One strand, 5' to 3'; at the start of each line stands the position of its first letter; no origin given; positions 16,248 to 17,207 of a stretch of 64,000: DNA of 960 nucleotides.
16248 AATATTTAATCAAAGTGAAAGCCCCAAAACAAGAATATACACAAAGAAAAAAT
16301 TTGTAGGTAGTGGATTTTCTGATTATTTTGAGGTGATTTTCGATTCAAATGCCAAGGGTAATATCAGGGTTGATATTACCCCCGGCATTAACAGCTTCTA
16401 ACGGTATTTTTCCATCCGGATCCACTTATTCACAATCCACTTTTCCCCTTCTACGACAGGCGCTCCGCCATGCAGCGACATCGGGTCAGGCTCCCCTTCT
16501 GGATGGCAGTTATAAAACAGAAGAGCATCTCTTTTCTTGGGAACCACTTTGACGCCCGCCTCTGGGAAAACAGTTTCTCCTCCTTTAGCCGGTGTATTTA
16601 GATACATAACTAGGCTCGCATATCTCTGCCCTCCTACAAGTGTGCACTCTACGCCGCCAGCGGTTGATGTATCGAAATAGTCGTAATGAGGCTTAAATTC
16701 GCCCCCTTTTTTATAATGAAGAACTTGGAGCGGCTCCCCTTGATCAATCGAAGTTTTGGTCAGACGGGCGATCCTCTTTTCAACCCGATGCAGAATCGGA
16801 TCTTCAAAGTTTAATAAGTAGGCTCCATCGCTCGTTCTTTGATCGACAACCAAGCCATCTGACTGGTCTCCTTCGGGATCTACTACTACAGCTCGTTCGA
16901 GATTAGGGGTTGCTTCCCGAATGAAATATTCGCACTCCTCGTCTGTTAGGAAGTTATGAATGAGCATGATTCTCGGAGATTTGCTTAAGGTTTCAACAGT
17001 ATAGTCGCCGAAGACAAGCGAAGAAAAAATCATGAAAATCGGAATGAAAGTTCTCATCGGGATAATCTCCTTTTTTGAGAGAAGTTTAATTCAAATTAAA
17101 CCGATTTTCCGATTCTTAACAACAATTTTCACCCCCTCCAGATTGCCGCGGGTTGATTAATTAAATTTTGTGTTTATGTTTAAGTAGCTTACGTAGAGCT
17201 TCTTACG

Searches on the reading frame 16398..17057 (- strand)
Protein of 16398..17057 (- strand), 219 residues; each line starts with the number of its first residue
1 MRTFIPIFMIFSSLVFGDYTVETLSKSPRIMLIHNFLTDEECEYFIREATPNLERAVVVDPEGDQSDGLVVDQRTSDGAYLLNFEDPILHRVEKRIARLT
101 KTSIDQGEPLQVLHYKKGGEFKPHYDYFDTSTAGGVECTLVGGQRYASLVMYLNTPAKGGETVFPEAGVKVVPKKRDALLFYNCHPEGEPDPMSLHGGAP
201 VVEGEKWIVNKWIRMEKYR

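Call 3: search_protein_families(library=pfam, proteins=[window:16398-17057:-], max_evalue=0.01)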
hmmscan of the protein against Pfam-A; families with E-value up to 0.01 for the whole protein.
window:16398-17057:- (219 aa): 3 families
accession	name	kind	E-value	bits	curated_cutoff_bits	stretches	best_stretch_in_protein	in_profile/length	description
PF13640.12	2OG-FeII_Oxy_3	-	3.3e-16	60.5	27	1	110-214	1-98/98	2OG-Fe(II) oxygenase superfamily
PF03171.26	2OG-FeII_Oxy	-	0.00025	21.8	23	1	108-214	2-100/101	2OG-Fe(II) oxygenase superfamily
PF03336.19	Pox_C4_C10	-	0.0065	16.1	25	1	92-180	49-131/322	Poxvirus C4/C10 protein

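Call 9: find_encoding_contigs(protein=window:16398-17057:-, flank=10000, max_places=10)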
Protein window:16398-17057:- (219 aa): 2 contigs read that carry it; 2 places shown.
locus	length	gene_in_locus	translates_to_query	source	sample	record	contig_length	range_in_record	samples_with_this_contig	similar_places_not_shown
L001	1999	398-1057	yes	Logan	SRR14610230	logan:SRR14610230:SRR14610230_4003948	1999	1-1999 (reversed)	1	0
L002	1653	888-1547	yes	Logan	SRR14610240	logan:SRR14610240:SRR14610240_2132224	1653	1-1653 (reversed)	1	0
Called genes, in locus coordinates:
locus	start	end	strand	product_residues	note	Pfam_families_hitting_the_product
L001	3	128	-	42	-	?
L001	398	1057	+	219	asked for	PF13640:2OG-FeII_Oxy_3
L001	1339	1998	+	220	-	?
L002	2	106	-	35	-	?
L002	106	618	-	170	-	-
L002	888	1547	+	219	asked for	PF13640:2OG-FeII_Oxy_3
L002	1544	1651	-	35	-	?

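Call 11: find_homologous_proteins(query=window:16398-17057:-, max_evalue=0.00001)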
Query window:16398-17057:- (219 aa): 1314 proteins with E <= 0.00001 among 1580 candidates; the best 120 are listed.
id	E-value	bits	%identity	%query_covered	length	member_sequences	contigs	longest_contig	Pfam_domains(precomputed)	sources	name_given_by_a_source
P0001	2.2e-137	474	93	100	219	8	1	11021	PF13640.13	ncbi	-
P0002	2.9e-130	450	87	100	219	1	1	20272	PF13640.13,PF03171.27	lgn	-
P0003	2.7e-107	375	74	100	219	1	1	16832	PF13640.13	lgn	-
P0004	2.9e-107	375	71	100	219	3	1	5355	PF13640.13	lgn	-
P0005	5.6e-85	302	63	100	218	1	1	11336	PF13640.13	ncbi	-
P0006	4.5e-67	244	52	94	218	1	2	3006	PF13640.13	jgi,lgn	jgi:prolyl 4-hydroxylase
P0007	1.7e-65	239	50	100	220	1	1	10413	PF13640.13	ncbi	-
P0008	1.8e-65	238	49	98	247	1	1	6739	PF13640.13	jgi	jgi:prolyl 4-hydroxylase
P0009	3.2e-65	238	50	100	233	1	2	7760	PF13640.13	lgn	-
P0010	7.4e-65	236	53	96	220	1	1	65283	PF13640.13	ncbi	-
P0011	2.6e-64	235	52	100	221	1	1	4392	PF13640.13,PF03171.27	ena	-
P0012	3.3e-64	234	49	92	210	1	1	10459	PF13640.13,PF03171.27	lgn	-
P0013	4.1e-64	234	52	97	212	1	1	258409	PF13640.13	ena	-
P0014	8.3e-64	233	48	98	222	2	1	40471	PF13640.13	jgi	-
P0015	1.1e-63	233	50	98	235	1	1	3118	PF13640.13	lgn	-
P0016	1.2e-63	233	45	100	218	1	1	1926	PF13640.13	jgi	jgi:prolyl 4-hydroxylase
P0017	3.1e-63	231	49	100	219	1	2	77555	PF13640.13,PF03171.27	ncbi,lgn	-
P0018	3.5e-63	231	49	97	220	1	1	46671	PF13640.13,PF03171.27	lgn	-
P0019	4.1e-63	231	53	91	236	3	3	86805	PF13640.13,PF03171.27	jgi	jgi:prolyl 4-hydroxylase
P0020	4.2e-63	231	52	98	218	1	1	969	PF13640.13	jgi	jgi:prolyl 4-hydroxylase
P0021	1.6e-62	229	47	100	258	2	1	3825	PF13640.13,PF03171.27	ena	-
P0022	2.4e-62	228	51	100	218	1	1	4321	PF13640.13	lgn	-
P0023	3.7e-62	228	55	91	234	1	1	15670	PF13640.13,PF03171.27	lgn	-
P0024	5.4e-62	227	50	98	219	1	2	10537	PF13640.13,PF03171.27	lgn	-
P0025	7.2e-62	227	46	100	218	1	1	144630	PF13640.13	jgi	jgi:prolyl 4-hydroxylase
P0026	7.8e-62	227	48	100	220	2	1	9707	PF13640.13,PF03171.27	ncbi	ncbi:MAG: 2OG-Fe(II) oxygenase [Chlamydiota bacterium]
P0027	8.2e-62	226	47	100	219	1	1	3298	PF13640.13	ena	-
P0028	1.1e-61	226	52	91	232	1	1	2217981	PF13640.13,PF03171.27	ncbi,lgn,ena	-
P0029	1.2e-61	226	49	96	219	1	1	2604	PF13640.13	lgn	-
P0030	1.6e-61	225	52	90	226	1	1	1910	PF13640.13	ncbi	-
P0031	1.7e-61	225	48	100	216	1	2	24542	PF13640.13,PF03171.27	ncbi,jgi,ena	-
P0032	2.8e-61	225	53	92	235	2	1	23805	PF13640.13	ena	-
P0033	3.8e-61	224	50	97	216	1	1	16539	PF13640.13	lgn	-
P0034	3.9e-61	224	49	96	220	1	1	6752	PF13640.13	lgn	-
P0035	4.5e-61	224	52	90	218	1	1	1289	PF13640.13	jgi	jgi:prolyl 4-hydroxylase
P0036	4.7e-61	224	49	100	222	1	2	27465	PF13640.13,PF03171.27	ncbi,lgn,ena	-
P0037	5.3e-61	224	48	94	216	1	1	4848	PF13640.13,PF03171.27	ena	-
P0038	2.8e-60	221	51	91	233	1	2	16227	PF13640.13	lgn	-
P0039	2.9e-60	221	49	97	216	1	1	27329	PF13640.13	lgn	-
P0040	4.1e-60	221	51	93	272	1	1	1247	PF13640.13,PF03171.27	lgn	-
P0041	4.2e-60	221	52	91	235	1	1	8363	PF13640.13,PF03171.27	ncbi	-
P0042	4.4e-60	221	49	96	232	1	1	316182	PF13640.13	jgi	jgi:prolyl 4-hydroxylase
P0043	4.8e-60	221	49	98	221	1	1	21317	PF13640.13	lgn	-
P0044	1.2e-59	219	53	89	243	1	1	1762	PF13640.13,PF03171.27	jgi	jgi:prolyl 4-hydroxylase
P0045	2.4e-59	218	48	98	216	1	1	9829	PF13640.13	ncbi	-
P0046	3.5e-59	218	51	90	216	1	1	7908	PF13640.13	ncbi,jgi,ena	jgi:prolyl 4-hydroxylase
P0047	7.2e-59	217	47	97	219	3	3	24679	PF13640.13,PF03171.27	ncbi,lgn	-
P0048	1.6e-58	216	50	92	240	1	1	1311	PF13640.13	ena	-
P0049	1.7e-58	216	51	91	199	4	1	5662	PF13640.13,PF03171.27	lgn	-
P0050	3.3e-58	215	46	100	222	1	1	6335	PF13640.13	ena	-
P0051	5.2e-58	214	48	94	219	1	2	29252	PF13640.13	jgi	jgi:prolyl 4-hydroxylase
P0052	9.8e-58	213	50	100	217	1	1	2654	PF13640.13,PF03171.27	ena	-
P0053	1.7e-57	212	45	98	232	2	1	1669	PF13640.13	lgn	-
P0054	2.0e-57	212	49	92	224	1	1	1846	PF13640.13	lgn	-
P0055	4.3e-57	211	51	90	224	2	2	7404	PF13640.13,PF03171.27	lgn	-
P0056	1.1e-56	210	46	100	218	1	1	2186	PF13640.13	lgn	-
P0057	2.6e-56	208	44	98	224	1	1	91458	PF13640.13,PF03171.27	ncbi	-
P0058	5.1e-56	208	49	97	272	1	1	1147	PF13640.13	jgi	jgi:prolyl 4-hydroxylase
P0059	6.1e-56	207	51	85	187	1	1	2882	PF13640.13,PF03171.27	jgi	jgi:prolyl 4-hydroxylase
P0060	7.4e-56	207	50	92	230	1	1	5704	PF13640.13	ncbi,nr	ncbi:MAG: 2OG-Fe(II) oxygenase [Verrucomicrobia bacterium]|nr:2OG-Fe(II) oxygenase [Verrucomicrobiot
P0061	1.0e-55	207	50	90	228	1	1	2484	PF13640.13,PF03171.27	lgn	-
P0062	1.8e-55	206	48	90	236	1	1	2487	PF13640.13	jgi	jgi:prolyl 4-hydroxylase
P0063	3.0e-55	205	47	93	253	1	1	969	PF13640.13,PF03171.27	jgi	jgi:prolyl 4-hydroxylase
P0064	5.6e-55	204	54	80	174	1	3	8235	PF13640.13,PF03171.27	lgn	-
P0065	1.5e-54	203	49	90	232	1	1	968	PF13640.13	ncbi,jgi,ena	jgi:prolyl 4-hydroxylase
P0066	5.2e-54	201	48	87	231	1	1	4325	PF13640.13,PF03171.27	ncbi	-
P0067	1.9e-53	199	54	80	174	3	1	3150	PF13640.13,PF03171.27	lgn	-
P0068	2.4e-53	199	46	95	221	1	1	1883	PF13640.13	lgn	-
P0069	3.4e-53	198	47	89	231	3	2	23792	PF13640.13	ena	-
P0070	4.2e-53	198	45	100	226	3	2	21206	PF13640.13,PF03171.27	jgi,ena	-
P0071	7.0e-53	197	45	97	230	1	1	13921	PF13640.13,PF03171.27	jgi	jgi:prolyl 4-hydroxylase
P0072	1.1e-52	197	45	100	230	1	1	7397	PF13640.13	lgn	-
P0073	1.1e-52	197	46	94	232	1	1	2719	PF13640.13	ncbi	-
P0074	3.6e-52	195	45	95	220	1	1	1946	PF13640.13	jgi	jgi:prolyl 4-hydroxylase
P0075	4.8e-52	195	45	94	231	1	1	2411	PF13640.13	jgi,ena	-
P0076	5.9e-52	194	47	90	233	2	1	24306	PF13640.13,PF03171.27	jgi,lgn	jgi:prolyl 4-hydroxylase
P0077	1.6e-51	193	47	95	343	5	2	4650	PF13640.13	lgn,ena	-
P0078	2.1e-51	192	43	91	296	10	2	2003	PF13640.13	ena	-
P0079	4.1e-51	191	48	92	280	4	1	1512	PF13640.13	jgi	jgi:prolyl 4-hydroxylase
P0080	3.0e-50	189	51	77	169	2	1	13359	PF13640.13,PF03171.27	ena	-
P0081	3.4e-50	188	47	88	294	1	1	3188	PF13640.13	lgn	-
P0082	4.8e-50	188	46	93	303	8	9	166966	PF13640.13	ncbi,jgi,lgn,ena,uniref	ncbi:2OG-Fe(II) oxygenase [Acidovorax soli]|uniref:2OG-Fe(II) oxygenase n=1 Tax=Acidovorax soli TaxI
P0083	5.3e-50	188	49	90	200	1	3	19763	PF13640.13,PF03171.27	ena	-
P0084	5.3e-50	188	45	95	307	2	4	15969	PF13640.13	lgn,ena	-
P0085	5.5e-50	188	46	92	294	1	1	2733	PF13640.13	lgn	-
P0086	5.6e-50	188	46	92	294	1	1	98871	PF13640.13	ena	-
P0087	5.7e-50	188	46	88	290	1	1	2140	PF13640.13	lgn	-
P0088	6.9e-50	187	46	92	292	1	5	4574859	PF13640.13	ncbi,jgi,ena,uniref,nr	ncbi:2OG-Fe(II) oxygenase [Acidovorax sp. RAC01]|uniref:2OG-Fe(II) oxygenase n=1 Tax=Acidovorax sp. 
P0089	9.2e-50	187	48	91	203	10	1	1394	PF13640.13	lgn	-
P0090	9.6e-50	187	46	93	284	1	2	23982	PF13640.13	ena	-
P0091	9.7e-50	187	46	95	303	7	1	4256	PF13640.13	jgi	-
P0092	1.1e-49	187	45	95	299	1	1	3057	PF13640.13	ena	-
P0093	1.1e-49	187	48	88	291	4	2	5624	PF13640.13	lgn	-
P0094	1.2e-49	187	46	89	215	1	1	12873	PF13640.13,PF03171.27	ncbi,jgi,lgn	-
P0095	1.6e-49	186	43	96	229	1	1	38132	PF13640.13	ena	-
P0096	1.7e-49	186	47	92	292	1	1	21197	PF13640.13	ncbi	ncbi:MAG: 2OG-Fe(II) oxygenase [Acidovorax sp.]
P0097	2.3e-49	186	46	90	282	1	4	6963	PF13640.13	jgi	jgi:prolyl 4-hydroxylase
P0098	2.3e-49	186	45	93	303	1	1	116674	PF13640.13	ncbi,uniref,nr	ncbi:2OG-Fe(II) oxygenase [Acidovorax sp. JHL-9]|uniref:2OG-Fe(II) oxygenase n=1 Tax=Acidovorax sp. 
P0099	2.6e-49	186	45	92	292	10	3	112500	PF13640.13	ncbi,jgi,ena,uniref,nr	ncbi:2OG-Fe(II) oxygenase [Acidovorax sp.]|uniref:2OG-Fe(II) oxygenase n=1 Tax=Acidovorax sp. TaxID=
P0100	3.7e-49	185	46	87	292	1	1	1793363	PF13640.13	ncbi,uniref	ncbi:2OG-Fe(II) oxygenase [Acidovorax sp. BL-A-41-H1]|uniref:2OG-Fe(II) oxygenase n=1 Tax=Acidovorax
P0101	3.8e-49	185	45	96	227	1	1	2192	PF13640.13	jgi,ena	-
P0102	4.1e-49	185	43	94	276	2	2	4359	PF13640.13,PF03171.27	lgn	-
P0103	4.8e-49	185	46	92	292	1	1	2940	PF13640.13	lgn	-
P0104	5.4e-49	185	45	87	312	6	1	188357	PF13640.13,PF03171.27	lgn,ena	-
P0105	5.4e-49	185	45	93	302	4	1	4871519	PF13640.13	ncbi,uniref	ncbi:2OG-Fe(II) oxygenase [Acidovorax sp. M2(2025)]|uniref:2OG-Fe(II) oxygenase n=1 Tax=Acidovorax s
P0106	5.5e-49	185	45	90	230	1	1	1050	PF13640.13,PF03171.27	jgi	-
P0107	5.5e-49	185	45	95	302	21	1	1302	PF13640.13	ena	-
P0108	5.7e-49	184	44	92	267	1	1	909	PF13640.13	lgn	-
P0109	5.8e-49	184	43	99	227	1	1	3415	PF13640.13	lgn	-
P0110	5.8e-49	184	45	95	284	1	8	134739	PF13640.13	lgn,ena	-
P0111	6.4e-49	184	45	94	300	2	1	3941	PF13640.13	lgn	-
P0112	6.9e-49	184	45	93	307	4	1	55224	PF13640.13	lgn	-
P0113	7.1e-49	184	44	93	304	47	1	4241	PF13640.13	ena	-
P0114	7.1e-49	184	45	93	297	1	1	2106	PF13640.13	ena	-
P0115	7.1e-49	184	44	93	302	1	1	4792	PF13640.13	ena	-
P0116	7.6e-49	184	44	93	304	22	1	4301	PF13640.13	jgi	jgi:prolyl 4-hydroxylase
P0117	7.8e-49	184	46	93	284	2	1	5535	PF13640.13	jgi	-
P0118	8.0e-49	184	45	95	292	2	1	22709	PF13640.13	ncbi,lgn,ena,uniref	ncbi:2OG-Fe(II) oxygenase [Acidovorax sp.]|uniref:2OG-Fe(II) oxygenase n=1 Tax=Acidovorax sp. TaxID=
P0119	8.1e-49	184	44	93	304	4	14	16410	PF13640.13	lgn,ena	-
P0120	8.3e-49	184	45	93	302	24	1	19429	PF13640.13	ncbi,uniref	ncbi:MAG: 2OG-Fe(II) oxygenase [Acidovorax sp.]|uniref:2OG-Fe(II) oxygenase n=1 Tax=Acidovorax sp. T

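Call 12: find_encoding_contigs(protein=P0001, flank=10000, max_places=3)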
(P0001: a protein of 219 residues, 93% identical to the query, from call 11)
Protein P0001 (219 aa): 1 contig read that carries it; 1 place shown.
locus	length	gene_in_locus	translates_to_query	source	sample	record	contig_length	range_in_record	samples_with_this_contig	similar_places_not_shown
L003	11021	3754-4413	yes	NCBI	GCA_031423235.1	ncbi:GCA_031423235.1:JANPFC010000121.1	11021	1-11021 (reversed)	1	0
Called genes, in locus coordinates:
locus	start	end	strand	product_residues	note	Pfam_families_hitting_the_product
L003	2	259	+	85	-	?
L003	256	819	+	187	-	-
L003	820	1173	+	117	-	-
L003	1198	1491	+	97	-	-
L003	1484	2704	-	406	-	PF00083:Sugar_tr, PF07690:MFS_1, PF12832:MFS_1_like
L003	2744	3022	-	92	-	-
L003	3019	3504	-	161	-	-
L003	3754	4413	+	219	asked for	PF13640:2OG-FeII_Oxy_3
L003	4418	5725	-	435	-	PF13173:AAA_14, PF13635:DUF4143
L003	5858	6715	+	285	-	PF05704:Caps_synth, PF12919:TcdA_TcdB (faint), PF04488:Gly_transf_sug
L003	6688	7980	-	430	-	PF01266:DAO, PF01593:Amino_oxidase, PF13450:NAD_binding_8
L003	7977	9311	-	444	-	PF04055:Radical_SAM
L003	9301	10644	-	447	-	PF00324:AA_permease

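Call 13: find_encoding_contigs(protein=P0002, flank=10000, max_places=3)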
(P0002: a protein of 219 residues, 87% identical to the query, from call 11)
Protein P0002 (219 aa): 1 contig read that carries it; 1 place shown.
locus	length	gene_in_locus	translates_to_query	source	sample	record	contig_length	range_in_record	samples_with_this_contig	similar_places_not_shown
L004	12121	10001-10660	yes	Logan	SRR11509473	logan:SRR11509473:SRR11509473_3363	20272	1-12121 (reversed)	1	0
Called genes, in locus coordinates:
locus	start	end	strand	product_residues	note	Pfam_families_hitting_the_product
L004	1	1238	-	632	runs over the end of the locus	PF13522:GATase_6, PF13537:GATase_7, PF00733:Asn_synthase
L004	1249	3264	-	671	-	PF00107:ADH_zinc_N, PF03807:F420_oxidored (faint), PF13602:ADH_zinc_N_2 (faint), PF01408:GFO_IDH_MocA, PF22725:GFO_IDH_MocA_C3 (weak)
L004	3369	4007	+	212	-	-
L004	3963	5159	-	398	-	PF02558:ApbA (faint), PF02826:2-Hacid_dh_C (faint), PF03446:NAD_binding_2 (weak), PF03721:UDPG_MGDP_dh_N, PF00984:UDPG_MGDP_dh, PF03720:UDPG_MGDP_dh_C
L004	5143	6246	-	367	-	PF02350:Epimerase_2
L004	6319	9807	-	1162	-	PF05860:TPS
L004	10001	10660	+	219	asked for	PF03171:2OG-FeII_Oxy (faint), PF13640:2OG-FeII_Oxy_3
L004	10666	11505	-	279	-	PF04055:Radical_SAM, PF13186:SPASM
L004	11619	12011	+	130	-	-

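Call 14: find_encoding_contigs(protein=P0003, flank=10000, max_places=3)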
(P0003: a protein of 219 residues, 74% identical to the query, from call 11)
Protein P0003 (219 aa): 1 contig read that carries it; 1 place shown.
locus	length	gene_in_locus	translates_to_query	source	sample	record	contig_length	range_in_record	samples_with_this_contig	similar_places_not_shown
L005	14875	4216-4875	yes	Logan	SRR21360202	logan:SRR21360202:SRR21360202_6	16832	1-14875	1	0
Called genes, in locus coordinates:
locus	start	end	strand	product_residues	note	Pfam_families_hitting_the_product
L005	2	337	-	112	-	?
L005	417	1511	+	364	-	PF00561:Abhydrolase_1, PF12697:Abhydrolase_6, PF12146:Hydrolase_4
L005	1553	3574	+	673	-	PF00144:Beta-lactamase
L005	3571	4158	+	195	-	-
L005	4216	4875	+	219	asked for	PF13640:2OG-FeII_Oxy_3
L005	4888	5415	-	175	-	-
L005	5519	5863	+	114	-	-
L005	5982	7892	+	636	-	-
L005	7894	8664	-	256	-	PF01048:PNP_UDP_1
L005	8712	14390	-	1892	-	PF05860:TPS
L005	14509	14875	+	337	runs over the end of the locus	PF13685:Fe-ADH_2 (weak), PF01761:DHQ_synthase, PF24621:DHQS_C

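Call 20: find_encoding_contigs(protein=P0005, flank=10000, max_places=2)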
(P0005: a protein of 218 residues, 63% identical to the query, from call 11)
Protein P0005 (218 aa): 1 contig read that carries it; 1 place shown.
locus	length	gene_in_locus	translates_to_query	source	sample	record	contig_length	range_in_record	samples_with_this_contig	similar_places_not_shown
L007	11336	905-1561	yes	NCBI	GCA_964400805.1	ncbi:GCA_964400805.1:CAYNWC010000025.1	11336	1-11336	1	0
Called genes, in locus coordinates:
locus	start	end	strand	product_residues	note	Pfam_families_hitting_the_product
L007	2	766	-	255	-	?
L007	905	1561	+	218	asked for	PF13640:2OG-FeII_Oxy_3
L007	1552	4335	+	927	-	PF04257:RecC_N, PF27451:RecC_4th, PF17946:RecC_C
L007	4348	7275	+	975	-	PF00580:UvrD-helicase, PF13245:AAA_19, PF13361:UvrD_C, PF13538:UvrD_C_2 (weak), PF12705:PDDEXK_1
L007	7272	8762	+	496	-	PF13086:AAA_11 (faint), PF13245:AAA_19, PF13604:AAA_30, PF01443:Viral_helicase1 (faint), PF05127:NAT10_TcmA_helicase, PF13401:AAA_22 (weak), PF13538:UvrD_C_2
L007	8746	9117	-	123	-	-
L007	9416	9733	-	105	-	PF01649:Ribosomal_S20p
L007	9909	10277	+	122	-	-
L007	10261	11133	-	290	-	PF06054:CoiA_nuc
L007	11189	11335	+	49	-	?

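Call 25: find_related_loci(query=A1, collection=genome_contigs, flank=10000)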
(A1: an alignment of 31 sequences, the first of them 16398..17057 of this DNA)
Query A1 (219 aa) in genome_contigs; peptide patterns used: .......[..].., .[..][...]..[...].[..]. (x = any residue, [..] = any of these).
600 stretches matched a pattern (row limit reached: there are more); 597 encode a relative of the query (tblastn E <= 1e-3); the best 80 are kept; 80 distinct loci.
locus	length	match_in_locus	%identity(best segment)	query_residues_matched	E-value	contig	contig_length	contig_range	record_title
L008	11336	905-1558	63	1-219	2e-90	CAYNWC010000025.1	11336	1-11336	MAG TPA_asm: uncultured bacterium isolate SRP200132_co1_23 genome assembly, contig: NODE_10144_length_11336_cov_5.433827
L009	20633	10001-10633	48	1-214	1e-66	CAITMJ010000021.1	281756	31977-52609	MAG: uncultured Chlamydiae bacterium isolate MJ-time_bin-6591 genome assembly, contig: bin-6591:21/35, whole genome shot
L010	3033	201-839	46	8-214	9e-63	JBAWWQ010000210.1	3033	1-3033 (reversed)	MAG: Chlamydiota bacterium isolate ELA041 MAG041_210, whole genome shotgun sequence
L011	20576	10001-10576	50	21-214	3e-61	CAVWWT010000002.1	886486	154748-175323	MAG: uncultured Verrucomicrobiae bacterium isolate MFD09495.bin.1.136 genome assembly, contig: contig_1581, whole genome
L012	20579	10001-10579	53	21-214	5e-60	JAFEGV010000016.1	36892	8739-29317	MAG: Verrucomicrobia bacterium isolate SZAS-9 LIN-383__16__length-36892, whole genome shotgun sequence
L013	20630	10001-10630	44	8-219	9e-60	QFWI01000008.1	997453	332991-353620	MAG: Vampirovibrio chlorellavorus isolate Vc_AZ_2 Contig8, whole genome shotgun sequence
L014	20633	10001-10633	46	4-214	1e-59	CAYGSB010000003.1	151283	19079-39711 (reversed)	MAG TPA_asm: uncultured bacterium isolate ERP117304_co2_126 genome assembly, contig: NODE_109_length_151283_cov_56.99650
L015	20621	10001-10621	48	12-218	3e-59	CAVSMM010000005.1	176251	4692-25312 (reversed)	MAG: uncultured beta proteobacterium isolate MFD04850.bin.2.314 genome assembly, contig: contig_133617, whole genome sho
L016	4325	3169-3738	48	24-214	9e-59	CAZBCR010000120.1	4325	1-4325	MAG TPA_asm: uncultured bacterium isolate SRP200132_co1_555 genome assembly, contig: NODE_41358_length_4325_cov_10.62084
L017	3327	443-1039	48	20-219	3e-57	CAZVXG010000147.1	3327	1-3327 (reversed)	MAG TPA_asm: uncultured bacterium isolate SRP200132_co3_287 genome assembly, contig: NODE_36947_length_3327_cov_8.569377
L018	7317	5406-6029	45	6-213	4e-57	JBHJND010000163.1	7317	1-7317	MAG: Caballeronia novacaledonica isolate bin.T3.4 T3_contig_47070, whole genome shotgun sequence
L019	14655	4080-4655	47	26-219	1e-56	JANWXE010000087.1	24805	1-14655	MAG: Burkholderiaceae bacterium isolate SKYG39 k141_726777, whole genome shotgun sequence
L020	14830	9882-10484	46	17-219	1e-56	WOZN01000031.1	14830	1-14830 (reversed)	MAG: Acidovorax sp. isolate WOFB25 NODE_1598_length_14830_cov_10.902538, whole genome shotgun sequence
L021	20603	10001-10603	46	17-219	2e-56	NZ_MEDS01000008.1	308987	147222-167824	MAG: Comamonas sp. SCN 65-56 ABS45_C0008, whole genome shotgun sequence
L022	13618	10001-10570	48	27-218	4e-56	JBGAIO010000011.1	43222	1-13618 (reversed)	MAG: Burkholderiaceae bacterium isolate MAG_MBR_H125.95 MBRH125-95_opera_contig_2527, whole genome shotgun sequence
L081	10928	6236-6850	43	12-218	2e-51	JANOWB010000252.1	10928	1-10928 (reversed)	MAG: Polaromonas sp. isolate VAR_35_metabat_51 VAR_35_k141_3954020, whole genome shotgun sequence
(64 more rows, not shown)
